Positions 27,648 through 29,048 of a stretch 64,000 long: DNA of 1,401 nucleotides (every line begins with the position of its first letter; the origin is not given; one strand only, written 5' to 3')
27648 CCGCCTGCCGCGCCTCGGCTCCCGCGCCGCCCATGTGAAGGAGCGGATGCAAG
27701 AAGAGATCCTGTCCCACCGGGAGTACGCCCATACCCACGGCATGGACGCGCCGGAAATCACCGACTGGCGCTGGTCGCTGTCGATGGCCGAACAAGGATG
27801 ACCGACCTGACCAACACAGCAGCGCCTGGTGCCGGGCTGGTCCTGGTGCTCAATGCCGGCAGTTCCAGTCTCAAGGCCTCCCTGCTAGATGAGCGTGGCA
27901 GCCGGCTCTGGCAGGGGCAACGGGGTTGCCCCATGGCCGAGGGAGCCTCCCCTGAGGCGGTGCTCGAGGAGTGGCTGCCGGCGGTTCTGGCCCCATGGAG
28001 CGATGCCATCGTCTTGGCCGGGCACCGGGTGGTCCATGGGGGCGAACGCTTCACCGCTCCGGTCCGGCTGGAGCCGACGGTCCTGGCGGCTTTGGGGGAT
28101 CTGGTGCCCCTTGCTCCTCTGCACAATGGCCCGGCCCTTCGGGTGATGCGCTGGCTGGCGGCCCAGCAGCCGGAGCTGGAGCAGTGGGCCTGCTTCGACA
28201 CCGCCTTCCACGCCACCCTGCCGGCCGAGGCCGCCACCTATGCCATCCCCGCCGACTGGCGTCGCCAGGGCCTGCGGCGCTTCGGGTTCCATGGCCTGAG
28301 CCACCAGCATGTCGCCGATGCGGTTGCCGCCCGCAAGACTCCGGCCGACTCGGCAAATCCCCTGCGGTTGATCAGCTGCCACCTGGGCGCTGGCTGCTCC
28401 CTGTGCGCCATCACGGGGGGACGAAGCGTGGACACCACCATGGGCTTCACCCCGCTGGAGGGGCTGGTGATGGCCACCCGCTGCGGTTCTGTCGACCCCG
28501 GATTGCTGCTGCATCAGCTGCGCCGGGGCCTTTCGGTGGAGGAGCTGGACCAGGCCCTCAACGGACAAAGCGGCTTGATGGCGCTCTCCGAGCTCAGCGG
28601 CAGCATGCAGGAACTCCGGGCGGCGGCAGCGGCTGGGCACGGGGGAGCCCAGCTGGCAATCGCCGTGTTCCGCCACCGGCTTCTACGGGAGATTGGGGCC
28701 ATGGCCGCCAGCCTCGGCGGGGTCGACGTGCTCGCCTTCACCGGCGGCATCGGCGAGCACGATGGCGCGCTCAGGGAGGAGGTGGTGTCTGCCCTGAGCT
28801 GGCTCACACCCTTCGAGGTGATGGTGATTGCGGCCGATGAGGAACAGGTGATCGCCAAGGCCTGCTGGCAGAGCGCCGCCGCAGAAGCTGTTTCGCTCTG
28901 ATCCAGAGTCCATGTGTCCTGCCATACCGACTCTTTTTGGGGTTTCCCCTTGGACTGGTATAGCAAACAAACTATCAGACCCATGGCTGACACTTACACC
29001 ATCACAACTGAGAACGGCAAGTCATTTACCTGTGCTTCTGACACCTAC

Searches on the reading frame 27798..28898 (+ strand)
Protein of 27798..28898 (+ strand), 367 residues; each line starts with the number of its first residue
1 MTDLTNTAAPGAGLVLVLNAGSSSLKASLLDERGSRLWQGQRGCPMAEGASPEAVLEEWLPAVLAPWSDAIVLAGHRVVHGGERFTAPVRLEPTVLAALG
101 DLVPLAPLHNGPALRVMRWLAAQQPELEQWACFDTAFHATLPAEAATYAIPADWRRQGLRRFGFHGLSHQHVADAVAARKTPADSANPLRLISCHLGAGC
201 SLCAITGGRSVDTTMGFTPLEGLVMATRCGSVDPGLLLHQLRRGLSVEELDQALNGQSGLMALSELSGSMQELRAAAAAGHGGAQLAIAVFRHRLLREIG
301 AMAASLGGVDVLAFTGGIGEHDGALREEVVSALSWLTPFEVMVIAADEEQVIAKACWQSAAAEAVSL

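Call 87: search_protein_families(library=ncbifam, proteins=[window:27798-28898:+], max_evalue=0.00001)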
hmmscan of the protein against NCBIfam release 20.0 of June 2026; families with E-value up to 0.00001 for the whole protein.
window:27798-28898:+ (367 aa): 8 families
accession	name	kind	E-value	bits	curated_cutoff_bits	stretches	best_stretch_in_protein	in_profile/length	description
TIGR00016.1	ackA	subfamily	1.7e-90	303.7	293.4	1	68-336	85-356/405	acetate/propionate family kinase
NF005462.0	PRK07058.1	equivalog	6.4e-82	275.7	486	1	54-336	68-346/396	acetate/propionate family kinase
NF009045.0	PRK12379.1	equivalog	1.8e-75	254.3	580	1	68-336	77-345/402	propionate kinase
NF009099.0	PRK12440.1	equivalog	2.4e-72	244.1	693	1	68-338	81-350/397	acetate/propionate family kinase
NF009063.0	PRK12397.1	equivalog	1.7e-71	241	659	1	69-337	82-350/404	acetate/propionate family kinase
NF005520.0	PRK07157.1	equivalog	3.3e-64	217.4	561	1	68-335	81-347/400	acetate kinase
NF002834.0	PRK03011.1-5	subfamily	1.3e-23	83.7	222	1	160-353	150-339/357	butyrate kinase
TIGR02707.1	butyr_kinase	equivalog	2.9e-17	62.7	289.1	1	161-351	148-334/351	butyrate kinase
